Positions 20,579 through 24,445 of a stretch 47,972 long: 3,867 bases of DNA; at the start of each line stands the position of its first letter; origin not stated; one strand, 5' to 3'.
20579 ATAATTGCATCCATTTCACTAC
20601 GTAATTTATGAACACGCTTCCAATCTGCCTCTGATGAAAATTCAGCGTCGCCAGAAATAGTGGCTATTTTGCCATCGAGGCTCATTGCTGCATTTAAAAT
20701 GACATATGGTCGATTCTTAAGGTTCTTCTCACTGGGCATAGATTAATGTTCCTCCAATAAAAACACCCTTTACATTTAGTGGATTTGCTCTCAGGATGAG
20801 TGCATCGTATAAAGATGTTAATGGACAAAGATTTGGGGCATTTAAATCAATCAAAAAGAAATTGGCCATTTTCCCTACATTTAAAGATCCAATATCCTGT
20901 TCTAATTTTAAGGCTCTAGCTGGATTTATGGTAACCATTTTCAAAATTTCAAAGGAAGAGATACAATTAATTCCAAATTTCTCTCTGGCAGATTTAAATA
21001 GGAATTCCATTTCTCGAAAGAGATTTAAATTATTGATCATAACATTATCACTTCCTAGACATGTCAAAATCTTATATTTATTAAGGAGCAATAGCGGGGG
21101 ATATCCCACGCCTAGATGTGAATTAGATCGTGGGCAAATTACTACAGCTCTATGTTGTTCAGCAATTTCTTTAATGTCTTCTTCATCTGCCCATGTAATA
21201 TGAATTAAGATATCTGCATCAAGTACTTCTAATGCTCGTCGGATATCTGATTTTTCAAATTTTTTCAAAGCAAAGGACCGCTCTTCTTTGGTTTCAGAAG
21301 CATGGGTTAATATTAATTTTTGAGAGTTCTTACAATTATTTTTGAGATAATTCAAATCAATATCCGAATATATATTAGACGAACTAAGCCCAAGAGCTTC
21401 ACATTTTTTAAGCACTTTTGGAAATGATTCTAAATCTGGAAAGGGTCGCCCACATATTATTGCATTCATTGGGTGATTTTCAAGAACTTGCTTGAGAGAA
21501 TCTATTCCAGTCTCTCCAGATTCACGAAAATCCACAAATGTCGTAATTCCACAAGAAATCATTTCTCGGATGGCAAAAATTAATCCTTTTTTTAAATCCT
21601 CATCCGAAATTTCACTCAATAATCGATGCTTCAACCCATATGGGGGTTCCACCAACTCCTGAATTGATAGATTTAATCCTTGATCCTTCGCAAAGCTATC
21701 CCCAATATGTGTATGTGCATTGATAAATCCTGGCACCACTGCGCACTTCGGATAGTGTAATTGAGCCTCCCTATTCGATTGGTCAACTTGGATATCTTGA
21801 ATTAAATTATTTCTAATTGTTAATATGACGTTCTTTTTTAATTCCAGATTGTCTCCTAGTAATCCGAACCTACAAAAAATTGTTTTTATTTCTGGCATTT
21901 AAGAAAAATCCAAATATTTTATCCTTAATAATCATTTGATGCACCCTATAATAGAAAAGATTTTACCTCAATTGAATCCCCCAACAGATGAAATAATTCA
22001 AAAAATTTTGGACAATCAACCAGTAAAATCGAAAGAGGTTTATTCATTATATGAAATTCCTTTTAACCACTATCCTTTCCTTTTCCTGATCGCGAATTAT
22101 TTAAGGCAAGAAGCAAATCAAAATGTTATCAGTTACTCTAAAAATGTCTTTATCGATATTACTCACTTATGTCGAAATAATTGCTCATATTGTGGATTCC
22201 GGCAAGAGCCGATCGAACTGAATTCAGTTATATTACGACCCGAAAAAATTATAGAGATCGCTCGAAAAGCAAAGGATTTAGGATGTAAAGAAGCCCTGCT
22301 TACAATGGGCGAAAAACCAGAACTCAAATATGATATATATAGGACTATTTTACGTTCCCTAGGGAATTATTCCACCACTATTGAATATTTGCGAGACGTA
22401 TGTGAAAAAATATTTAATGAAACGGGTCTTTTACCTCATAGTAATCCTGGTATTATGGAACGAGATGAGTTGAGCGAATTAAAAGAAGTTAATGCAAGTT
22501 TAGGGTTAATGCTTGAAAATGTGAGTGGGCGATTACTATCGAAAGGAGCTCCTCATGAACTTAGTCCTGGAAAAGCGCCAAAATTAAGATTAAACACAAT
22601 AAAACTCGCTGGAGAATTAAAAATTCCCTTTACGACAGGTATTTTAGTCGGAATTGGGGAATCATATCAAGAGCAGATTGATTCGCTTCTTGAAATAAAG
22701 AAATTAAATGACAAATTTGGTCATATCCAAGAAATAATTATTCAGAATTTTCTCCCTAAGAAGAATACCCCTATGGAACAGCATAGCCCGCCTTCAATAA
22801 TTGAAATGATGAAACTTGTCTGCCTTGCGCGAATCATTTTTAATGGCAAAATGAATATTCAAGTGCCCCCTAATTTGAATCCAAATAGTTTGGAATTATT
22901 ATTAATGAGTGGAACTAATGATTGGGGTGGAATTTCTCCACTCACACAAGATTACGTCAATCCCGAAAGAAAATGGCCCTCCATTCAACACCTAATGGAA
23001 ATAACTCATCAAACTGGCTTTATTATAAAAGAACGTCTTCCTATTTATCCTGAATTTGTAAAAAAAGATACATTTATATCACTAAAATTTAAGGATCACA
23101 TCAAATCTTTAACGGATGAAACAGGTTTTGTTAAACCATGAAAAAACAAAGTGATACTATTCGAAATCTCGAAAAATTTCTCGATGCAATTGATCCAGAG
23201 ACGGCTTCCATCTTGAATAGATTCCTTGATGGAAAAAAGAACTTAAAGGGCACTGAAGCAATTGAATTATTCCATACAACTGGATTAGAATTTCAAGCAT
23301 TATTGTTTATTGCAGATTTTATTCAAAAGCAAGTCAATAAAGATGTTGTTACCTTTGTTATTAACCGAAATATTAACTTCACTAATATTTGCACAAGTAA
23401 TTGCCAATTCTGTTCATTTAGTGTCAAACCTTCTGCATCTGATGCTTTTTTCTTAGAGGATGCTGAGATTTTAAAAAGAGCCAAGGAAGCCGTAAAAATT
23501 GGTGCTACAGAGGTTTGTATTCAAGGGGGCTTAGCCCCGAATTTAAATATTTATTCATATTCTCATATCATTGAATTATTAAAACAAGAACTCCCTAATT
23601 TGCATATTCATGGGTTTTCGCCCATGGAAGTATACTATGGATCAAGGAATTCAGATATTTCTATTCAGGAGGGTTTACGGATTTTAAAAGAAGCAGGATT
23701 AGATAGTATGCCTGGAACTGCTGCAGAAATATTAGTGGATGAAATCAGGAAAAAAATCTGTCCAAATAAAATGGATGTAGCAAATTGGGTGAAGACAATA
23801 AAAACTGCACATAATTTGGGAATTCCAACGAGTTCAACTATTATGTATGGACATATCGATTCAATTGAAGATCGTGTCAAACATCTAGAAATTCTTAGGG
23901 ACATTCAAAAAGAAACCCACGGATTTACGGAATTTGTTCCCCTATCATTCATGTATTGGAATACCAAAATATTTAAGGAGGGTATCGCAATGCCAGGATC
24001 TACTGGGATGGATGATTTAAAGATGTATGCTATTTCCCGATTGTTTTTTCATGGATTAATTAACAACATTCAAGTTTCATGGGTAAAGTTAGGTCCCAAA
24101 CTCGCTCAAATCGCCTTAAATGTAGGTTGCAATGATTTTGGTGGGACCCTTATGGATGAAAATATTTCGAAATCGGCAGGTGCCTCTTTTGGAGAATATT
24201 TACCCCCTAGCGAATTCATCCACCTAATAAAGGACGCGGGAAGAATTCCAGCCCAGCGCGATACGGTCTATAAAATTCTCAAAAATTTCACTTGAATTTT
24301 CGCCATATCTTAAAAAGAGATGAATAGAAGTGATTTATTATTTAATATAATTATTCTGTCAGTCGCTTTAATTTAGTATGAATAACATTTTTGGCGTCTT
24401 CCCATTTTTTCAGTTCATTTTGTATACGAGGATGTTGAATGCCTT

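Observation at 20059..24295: Amidohydrolase coupled to the archaeal riboflavin reductase and divergent from cofGH: candidate for the missing pyrimidine deaminase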

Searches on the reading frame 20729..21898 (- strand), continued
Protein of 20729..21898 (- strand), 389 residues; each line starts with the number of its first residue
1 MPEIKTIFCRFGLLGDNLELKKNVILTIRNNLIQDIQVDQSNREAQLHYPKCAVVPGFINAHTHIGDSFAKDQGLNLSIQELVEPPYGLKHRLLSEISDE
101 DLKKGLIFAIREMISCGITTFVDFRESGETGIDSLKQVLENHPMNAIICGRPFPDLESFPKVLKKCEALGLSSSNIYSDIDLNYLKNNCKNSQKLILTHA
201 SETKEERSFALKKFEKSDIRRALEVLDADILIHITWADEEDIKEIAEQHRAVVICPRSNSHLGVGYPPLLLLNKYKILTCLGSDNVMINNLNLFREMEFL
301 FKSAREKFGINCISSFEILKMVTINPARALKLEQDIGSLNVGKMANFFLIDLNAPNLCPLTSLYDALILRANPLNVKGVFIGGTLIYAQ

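Call 72: search_protein_families(library=pfam, proteins=[L085:9084-9692:-], max_evalue=0.1)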
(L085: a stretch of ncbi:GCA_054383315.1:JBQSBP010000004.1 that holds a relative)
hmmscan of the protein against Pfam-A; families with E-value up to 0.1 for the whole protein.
L085:9084-9692:- (202 aa): 2 families
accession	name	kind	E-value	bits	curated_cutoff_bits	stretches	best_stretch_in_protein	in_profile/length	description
PF12822.12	ECF_trnsprt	-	1.5e-07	32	30.7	1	14-186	3-164/169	ECF transporter, substrate-specific component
PF14037.11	YoqO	-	0.043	14.8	27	1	68-180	11-111/116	YoqO-like protein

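Call 75: search_protein_families(library=ncbifam, proteins=[L035:1419-2897:+, L038:1118-2596:+, L070:14924-16270:+, L070:9986-11167:+, L042:6392-7810:+], max_evalue=1e-30)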
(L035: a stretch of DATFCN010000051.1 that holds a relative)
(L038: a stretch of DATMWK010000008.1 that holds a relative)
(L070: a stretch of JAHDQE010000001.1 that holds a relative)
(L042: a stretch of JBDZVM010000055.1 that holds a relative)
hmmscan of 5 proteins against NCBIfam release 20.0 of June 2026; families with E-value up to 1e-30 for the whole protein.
L035:1419-2897:+ (492 aa): 0 families

L038:1118-2596:+ (492 aa): 0 families

L070:14924-16270:+ (448 aa): 17 families
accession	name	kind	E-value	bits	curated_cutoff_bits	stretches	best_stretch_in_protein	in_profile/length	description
NF004701.0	PRK06038.1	equivalog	1e-97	327.6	609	1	19-444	3-430/432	N-ethylammeline chlorohydrolase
NF005557.0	PRK07228.1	equivalog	1.2e-85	287.9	522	1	21-446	2-443/445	5'-deoxyadenosine deaminase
NF006252.0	PRK08393.1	equivalog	3e-80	270.3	617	1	22-438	3-421/424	N-ethylammeline chlorohydrolase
NF006549.0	PRK09045.1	equivalog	1.6e-75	254.5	540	1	41-434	33-433/444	TRZ/ATZ family hydrolase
NF006055.0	PRK08203.1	equivalog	5.2e-71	239.5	532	1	19-443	4-453/455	8-oxoguanine deaminase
NF009059.0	PRK12393.1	equivalog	8.2e-63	212.7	543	1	61-443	48-458/460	amidohydrolase family protein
NF012037.0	PRK15493.1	equivalog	2.8e-62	211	779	1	37-441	21-434/435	bifunctional S-methyl-5'-thioadenosine deaminase/S-adenosylhomocysteine deaminase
NF005540.0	PRK07203.1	equivalog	5.6e-61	206.5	444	1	22-441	2-439/444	putative aminohydrolase SsnA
NF004995.0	PRK06380.1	subfamily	1.6e-59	202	567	1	22-429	3-412/418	metal-dependent hydrolase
TIGR03314.1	Se_ssnA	subfamily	7e-59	199.8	455.5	1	22-439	1-436/441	putative selenium metabolism protein SsnA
NF005211.0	PRK06687.1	equivalog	2.2e-49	168.4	703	1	39-424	22-417/419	TRZ/ATZ family protein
NF006056.0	PRK08204.1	subfamily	3.5e-46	157.9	391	1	18-445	1-445/449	hypothetical protein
NF006681.0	PRK09229.1-2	equivalog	7.7e-40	137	362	1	44-428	27-437/451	formimidoylglutamate deiminase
TIGR02022.1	hutF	equivalog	1.7e-38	132.6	413.05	1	29-420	9-435/455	formimidoylglutamate deiminase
TIGR02967.1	guan_deamin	equivalog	7.1e-35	120.8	375.4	1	64-383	34-364/401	guanine deaminase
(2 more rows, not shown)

L070:9986-11167:+ (393 aa): 3 families
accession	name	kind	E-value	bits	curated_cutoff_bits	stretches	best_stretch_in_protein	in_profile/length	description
NF005552.0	PRK07213.1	equivalog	9.5e-80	268.3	294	1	10-384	7-377/382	chlorohydrolase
NF006056.0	PRK08204.1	subfamily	1.3e-33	116.4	391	0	229-389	244-415/449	hypothetical protein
NF006549.0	PRK09045.1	equivalog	1.9e-32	112.4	540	0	201-389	221-414/444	TRZ/ATZ family hydrolase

L042:6392-7810:+ (472 aa): 3 families
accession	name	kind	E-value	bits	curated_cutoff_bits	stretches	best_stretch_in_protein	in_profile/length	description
NF005552.0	PRK07213.1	equivalog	6.7e-76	255.6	294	1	63-458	4-377/382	chlorohydrolase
NF006549.0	PRK09045.1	equivalog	5.3e-33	114.3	540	1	104-464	58-415/444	TRZ/ATZ family hydrolase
NF006056.0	PRK08204.1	subfamily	8e-31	107.3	391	0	298-463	239-415/449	hypothetical protein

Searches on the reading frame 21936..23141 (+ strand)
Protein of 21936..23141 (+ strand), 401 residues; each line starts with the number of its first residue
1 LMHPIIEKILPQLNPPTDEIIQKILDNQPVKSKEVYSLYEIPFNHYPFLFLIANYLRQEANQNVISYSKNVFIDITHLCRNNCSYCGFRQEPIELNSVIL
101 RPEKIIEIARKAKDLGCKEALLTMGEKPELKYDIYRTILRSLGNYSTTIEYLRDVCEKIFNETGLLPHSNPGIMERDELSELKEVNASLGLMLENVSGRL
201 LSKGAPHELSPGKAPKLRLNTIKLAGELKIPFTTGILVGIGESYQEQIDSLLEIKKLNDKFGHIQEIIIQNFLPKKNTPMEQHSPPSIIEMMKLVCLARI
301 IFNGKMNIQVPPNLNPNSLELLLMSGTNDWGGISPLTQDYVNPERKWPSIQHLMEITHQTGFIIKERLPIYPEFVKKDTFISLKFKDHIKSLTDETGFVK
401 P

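Call 3: search_protein_families(library=pfam, proteins=[window:21936-23141:+], max_evalue=0.01)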
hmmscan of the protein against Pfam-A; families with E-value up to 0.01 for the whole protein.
window:21936-23141:+ (401 aa): 1 family
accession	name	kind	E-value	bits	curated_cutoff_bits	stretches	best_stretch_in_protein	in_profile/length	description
PF04055.27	Radical_SAM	-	2.3e-16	60.9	29.5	1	75-247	3-159/166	Radical SAM superfamily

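Call 4: search_protein_families(library=ncbifam, proteins=[window:21936-23141:+], max_evalue=0.01)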
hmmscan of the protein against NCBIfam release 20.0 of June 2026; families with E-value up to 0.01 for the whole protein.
window:21936-23141:+ (401 aa): 25 families
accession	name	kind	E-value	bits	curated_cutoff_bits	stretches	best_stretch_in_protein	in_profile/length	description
TIGR03550.1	F420_cofG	equivalog_domain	1.2e-133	445.3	213.35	1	66-389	1-321/322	7,8-didemethyl-8-hydroxy-5-deazariboflavin synthase CofG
NF006687.0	PRK09234.1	equivalog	1.2e-128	430.6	1018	1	56-399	62-408/849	bifunctional FO biosynthesis protein CofGH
NF004884.0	PRK06245.1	equivalog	1.4e-127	425.3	209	1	58-397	4-336/340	7,8-didemethyl-8-hydroxy-5-deazariboflavin synthase subunit CofG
TIGR03551.1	F420_cofH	equivalog_domain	6e-31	107.5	374.1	1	35-333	6-301/345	5-amino-6-(D-ribitylamino)uracil--L-tyrosine 4-hydroxyphenyl transferase CofH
TIGR03699.1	menaquin_MqnC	equivalog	7.4e-28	97.4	428.1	1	33-368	6-336/342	cyclic dehypoxanthinyl futalosine synthase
NF005609.0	PRK07360.1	equivalog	3.9e-26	91.7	426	1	18-332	9-323/374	7,8-didemethyl-8-hydroxy-5-deazariboflavin synthase subunit CofH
TIGR00423.1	TIGR00423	subfamily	7.5e-25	87.8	260.25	1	66-371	2-307/310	CofH family radical SAM protein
TIGR03910.1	pyrrolys_PylB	equivalog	7.7e-25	87.5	348.2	1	18-305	6-271/347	methylornithine synthase PylB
TIGR03700.1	mena_SCO4494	equivalog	1.8e-22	79.7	434.55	2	20-144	1-123/351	aminofutalosine synthase MqnE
TIGR03957.1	rSAM_HmdB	equivalog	4.9e-19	68.7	320.9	1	207-332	159-280/317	5,10-methenyltetrahydromethanopterin hydrogenase cofactor biosynthesis protein HmdB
TIGR00433.2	bioB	equivalog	8.4e-17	61.4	225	1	29-302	2-251/307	biotin synthase BioB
NF006276.0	PRK08444.1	equivalog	6.9e-16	58.2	560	2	19-142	2-122/353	aminofutalosine synthase MqnE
TIGR03956.1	rSAM_HydE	equivalog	1.7e-13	50.6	254.6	1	49-141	31-121/340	[FeFe] hydrogenase H-cluster radical SAM maturase HydE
NF006277.0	PRK08445.1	equivalog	2.9e-09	36.2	576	1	63-331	36-301/348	dehypoxanthine futalosine cyclase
NF004911.0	PRK06267.1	equivalog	1.9e-08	33.9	305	1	143-328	87-260/351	hypothetical protein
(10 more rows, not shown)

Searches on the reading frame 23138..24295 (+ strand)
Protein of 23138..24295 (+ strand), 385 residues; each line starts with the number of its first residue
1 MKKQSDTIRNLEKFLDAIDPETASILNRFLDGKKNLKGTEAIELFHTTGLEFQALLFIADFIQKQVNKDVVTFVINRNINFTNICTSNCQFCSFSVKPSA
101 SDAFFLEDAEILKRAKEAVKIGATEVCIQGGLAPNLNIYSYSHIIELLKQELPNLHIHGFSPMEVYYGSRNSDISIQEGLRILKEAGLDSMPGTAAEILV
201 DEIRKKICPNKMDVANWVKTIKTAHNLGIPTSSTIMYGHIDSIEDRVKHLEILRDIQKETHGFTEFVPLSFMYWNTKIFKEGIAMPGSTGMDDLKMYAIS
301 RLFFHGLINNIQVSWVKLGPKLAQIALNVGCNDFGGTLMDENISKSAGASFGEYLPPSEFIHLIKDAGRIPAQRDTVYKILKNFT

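Call 3: search_protein_families(library=pfam, proteins=[window:23138-24295:+], max_evalue=0.01)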
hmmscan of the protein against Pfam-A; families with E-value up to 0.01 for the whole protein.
window:23138-24295:+ (385 aa): 2 families
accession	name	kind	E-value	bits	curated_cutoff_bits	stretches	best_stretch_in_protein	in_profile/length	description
PF04055.27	Radical_SAM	-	1.8e-22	80.7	29.5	1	79-251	1-164/166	Radical SAM superfamily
PF19288.4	CofH_C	-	8.4e-20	71.3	27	1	261-381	2-119/125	CofH/MqnC C-terminal region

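Call 4: search_protein_families(library=ncbifam, proteins=[window:23138-24295:+], max_evalue=0.01)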
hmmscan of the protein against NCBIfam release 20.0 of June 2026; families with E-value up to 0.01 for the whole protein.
window:23138-24295:+ (385 aa): 21 families
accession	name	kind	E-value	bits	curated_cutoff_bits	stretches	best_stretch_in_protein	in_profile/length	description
TIGR03551.1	F420_cofH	equivalog_domain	2.2e-149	497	374.1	1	39-380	4-344/345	5-amino-6-(D-ribitylamino)uracil--L-tyrosine 4-hydroxyphenyl transferase CofH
NF005609.0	PRK07360.1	equivalog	1.2e-143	478.4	426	1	26-382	12-369/374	7,8-didemethyl-8-hydroxy-5-deazariboflavin synthase subunit CofH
NF006687.0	PRK09234.1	equivalog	1.3e-132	443.7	1018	1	17-381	473-837/849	bifunctional FO biosynthesis protein CofGH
TIGR00423.1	TIGR00423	subfamily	2e-130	434.6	260.25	1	71-381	1-310/310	CofH family radical SAM protein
TIGR03699.1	menaquin_MqnC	equivalog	1.2e-112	376.1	428.1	1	35-381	2-342/342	cyclic dehypoxanthinyl futalosine synthase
TIGR03700.1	mena_SCO4494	equivalog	2e-97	326.3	434.55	1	34-380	9-350/351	aminofutalosine synthase MqnE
NF006277.0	PRK08445.1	equivalog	2.3e-94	316.1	576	1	36-384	4-348/348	dehypoxanthine futalosine cyclase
NF006276.0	PRK08444.1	equivalog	1.3e-72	244.8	560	1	31-384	8-353/353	aminofutalosine synthase MqnE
NF004580.0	PRK05926.1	equivalog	1e-59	202.6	583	1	25-372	18-363/370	hypothetical protein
TIGR03550.1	F420_cofG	equivalog_domain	1e-15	57.7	213.35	1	76-336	5-265/322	7,8-didemethyl-8-hydroxy-5-deazariboflavin synthase CofG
NF004884.0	PRK06245.1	equivalog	4.4e-14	52.1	209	1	64-336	4-272/340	7,8-didemethyl-8-hydroxy-5-deazariboflavin synthase subunit CofG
TIGR03956.1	rSAM_HydE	equivalog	3.1e-11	43.1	254.6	1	34-269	9-232/340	[FeFe] hydrogenase H-cluster radical SAM maturase HydE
TIGR03957.1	rSAM_HmdB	equivalog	2.5e-10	40.1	320.9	1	38-342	3-286/317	5,10-methenyltetrahydromethanopterin hydrogenase cofactor biosynthesis protein HmdB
TIGR00433.2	bioB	equivalog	4.2e-09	36.1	225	1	36-129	3-97/307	biotin synthase BioB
TIGR03910.1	pyrrolys_PylB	equivalog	2.7e-05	23.2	348.2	1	48-304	31-268/347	methylornithine synthase PylB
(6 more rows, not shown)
